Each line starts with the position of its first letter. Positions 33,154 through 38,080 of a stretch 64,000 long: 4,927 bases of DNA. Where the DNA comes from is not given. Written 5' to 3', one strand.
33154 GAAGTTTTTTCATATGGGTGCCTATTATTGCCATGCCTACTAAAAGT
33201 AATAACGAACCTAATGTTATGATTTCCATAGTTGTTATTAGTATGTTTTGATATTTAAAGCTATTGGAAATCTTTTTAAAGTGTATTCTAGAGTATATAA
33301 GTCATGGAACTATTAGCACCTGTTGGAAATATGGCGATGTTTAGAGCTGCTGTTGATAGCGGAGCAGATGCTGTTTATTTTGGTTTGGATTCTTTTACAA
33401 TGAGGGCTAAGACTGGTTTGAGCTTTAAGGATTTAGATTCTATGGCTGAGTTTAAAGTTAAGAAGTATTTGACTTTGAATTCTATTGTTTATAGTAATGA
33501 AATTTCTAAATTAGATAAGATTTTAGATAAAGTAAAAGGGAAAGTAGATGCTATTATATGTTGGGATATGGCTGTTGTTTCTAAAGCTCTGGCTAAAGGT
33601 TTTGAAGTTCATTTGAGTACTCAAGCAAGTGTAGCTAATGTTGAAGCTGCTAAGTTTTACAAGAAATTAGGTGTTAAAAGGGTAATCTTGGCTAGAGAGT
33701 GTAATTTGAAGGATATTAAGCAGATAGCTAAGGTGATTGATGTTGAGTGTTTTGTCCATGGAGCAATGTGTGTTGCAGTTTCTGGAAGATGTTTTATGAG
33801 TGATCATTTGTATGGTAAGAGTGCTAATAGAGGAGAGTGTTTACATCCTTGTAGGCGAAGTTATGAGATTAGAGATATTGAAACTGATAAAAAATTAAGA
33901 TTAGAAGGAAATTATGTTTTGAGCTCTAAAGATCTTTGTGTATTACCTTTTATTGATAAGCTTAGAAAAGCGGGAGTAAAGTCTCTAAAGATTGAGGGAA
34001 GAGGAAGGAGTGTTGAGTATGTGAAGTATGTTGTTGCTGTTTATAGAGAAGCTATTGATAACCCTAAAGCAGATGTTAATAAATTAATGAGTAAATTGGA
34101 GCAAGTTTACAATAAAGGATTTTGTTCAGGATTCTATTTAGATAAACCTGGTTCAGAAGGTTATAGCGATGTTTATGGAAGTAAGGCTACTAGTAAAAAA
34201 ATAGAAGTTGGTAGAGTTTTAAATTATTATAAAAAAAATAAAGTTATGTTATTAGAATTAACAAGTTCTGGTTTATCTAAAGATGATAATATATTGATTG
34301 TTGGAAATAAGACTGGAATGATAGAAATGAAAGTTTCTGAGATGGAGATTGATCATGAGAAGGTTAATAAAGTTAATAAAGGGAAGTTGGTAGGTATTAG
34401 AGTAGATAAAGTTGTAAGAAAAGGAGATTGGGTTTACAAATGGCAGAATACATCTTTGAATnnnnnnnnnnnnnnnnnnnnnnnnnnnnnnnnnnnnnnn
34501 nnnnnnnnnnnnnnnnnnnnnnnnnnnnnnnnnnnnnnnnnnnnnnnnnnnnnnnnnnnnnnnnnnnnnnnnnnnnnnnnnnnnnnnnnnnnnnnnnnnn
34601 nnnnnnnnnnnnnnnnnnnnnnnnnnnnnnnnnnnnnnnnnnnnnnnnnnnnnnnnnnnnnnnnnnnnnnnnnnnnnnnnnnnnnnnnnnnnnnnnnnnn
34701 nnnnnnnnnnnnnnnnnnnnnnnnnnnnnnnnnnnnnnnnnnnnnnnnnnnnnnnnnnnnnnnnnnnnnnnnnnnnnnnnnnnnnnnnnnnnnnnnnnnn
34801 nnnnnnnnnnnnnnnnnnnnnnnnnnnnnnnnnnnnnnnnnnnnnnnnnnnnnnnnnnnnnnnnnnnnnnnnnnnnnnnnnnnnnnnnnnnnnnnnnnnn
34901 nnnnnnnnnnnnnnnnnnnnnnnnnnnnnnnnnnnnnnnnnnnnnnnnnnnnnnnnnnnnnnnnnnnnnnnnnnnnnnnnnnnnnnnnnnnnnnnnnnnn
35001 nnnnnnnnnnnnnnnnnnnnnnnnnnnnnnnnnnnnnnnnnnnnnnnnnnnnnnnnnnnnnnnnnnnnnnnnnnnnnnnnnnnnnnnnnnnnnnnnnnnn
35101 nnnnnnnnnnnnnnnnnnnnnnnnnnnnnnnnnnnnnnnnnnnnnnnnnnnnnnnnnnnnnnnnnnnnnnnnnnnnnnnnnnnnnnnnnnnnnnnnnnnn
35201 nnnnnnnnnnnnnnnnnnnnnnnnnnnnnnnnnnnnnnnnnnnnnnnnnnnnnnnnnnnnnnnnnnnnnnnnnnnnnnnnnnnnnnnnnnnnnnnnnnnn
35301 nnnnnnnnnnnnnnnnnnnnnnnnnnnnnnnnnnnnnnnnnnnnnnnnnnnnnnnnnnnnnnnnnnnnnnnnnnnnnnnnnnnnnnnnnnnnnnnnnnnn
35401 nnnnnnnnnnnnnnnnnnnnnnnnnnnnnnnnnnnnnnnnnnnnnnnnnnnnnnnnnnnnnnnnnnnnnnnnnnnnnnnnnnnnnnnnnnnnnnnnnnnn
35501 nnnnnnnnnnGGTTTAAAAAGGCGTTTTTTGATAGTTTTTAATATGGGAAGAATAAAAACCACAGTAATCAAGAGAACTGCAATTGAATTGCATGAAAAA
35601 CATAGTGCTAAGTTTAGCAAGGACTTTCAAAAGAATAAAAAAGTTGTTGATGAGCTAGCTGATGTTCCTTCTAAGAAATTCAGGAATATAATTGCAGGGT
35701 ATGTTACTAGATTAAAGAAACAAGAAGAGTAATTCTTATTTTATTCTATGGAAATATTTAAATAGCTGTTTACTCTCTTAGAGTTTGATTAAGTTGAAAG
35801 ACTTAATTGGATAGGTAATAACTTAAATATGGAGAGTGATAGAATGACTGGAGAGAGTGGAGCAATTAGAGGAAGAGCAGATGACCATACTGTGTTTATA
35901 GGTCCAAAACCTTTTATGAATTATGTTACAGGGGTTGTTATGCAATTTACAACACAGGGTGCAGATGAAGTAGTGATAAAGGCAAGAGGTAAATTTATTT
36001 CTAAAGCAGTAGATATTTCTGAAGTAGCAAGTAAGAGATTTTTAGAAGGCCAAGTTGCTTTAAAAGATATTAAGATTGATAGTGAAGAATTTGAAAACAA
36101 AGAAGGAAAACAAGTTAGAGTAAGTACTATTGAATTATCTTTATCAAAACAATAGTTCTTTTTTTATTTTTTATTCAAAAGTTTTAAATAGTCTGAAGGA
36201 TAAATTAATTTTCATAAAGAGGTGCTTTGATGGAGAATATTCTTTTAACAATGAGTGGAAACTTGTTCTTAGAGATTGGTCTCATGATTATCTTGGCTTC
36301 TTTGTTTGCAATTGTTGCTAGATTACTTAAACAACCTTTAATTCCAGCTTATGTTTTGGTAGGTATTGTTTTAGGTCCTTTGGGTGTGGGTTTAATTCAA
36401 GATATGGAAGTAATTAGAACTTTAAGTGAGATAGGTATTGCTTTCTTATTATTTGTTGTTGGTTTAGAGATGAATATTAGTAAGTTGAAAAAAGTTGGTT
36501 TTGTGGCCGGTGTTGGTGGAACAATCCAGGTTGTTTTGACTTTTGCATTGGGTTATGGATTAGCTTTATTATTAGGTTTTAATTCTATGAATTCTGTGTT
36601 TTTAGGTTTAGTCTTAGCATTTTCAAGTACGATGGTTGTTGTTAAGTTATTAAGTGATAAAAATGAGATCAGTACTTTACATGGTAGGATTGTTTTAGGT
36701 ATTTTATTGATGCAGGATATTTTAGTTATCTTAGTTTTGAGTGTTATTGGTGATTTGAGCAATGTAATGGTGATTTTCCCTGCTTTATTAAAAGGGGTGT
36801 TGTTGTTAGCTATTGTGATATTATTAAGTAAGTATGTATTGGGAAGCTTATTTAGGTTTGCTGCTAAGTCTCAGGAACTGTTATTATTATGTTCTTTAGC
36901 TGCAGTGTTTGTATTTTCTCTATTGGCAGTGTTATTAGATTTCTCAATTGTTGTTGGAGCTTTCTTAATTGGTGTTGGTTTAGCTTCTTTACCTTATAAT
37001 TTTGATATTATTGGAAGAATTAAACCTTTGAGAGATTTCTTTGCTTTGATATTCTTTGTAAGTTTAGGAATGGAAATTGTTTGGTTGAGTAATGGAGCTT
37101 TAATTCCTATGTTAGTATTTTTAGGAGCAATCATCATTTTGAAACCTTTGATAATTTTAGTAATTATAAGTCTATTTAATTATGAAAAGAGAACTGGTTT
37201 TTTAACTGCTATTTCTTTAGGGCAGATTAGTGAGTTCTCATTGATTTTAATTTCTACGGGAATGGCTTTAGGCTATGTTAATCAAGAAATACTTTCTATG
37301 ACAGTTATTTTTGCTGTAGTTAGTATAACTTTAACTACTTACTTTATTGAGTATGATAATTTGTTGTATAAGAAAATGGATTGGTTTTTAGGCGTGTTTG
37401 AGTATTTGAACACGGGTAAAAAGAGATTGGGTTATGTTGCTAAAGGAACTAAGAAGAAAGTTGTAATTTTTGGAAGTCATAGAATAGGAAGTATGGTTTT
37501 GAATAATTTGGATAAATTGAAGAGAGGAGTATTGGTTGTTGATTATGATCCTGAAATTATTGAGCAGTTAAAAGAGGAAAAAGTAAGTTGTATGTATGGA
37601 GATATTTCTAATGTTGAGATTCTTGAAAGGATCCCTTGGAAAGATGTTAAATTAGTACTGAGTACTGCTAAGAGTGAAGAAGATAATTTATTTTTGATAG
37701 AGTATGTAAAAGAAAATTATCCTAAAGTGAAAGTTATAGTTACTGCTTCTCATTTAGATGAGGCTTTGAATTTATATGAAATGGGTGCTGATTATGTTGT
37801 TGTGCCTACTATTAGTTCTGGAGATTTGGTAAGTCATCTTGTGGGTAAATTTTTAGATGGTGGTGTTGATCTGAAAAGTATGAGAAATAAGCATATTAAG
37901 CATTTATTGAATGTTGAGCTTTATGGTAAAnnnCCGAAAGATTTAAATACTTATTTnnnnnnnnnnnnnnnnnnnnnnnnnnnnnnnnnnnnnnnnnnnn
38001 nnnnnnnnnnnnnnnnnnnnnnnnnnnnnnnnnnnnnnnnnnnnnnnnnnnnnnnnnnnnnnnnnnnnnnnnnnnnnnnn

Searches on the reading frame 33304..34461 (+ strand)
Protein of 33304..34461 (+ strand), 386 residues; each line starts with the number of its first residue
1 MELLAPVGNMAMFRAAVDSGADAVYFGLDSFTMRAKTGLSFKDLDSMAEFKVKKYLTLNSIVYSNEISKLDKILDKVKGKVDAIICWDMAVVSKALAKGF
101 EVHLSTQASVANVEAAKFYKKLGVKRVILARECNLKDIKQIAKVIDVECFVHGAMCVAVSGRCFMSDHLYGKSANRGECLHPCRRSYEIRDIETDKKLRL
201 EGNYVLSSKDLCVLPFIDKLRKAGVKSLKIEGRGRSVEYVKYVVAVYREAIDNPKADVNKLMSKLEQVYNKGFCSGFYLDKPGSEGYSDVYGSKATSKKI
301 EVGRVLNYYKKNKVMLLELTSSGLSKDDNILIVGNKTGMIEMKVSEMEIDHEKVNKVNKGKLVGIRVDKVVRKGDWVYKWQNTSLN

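Call 38: search_protein_families(library=pfam, proteins=[window:33304-34461:+], max_evalue=0.01)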
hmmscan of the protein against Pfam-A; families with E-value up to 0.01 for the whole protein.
window:33304-34461:+ (386 aa): 1 family
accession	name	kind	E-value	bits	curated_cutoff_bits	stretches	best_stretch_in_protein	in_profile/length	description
PF01136.24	Peptidase_U32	-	5.4e-71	239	22.4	1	69-283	3-232/233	Peptidase family U32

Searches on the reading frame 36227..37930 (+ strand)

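Call 29: search_protein_families(library=pfam, proteins=[window:36227-37930:+], max_evalue=0.00001)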
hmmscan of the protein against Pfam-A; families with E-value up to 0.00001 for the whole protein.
window:36227-37930:+ (568 aa): 2 families
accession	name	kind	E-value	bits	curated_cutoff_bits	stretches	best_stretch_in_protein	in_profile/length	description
PF00999.27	Na_H_Exchanger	-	8.3e-60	203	26.2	1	22-370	2-365/375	Sodium/hydrogen exchanger, transmembrane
PF02254.24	TrkA_N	-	1.7e-23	83.5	23.8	1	412-527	1-116/116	TrkA-N domain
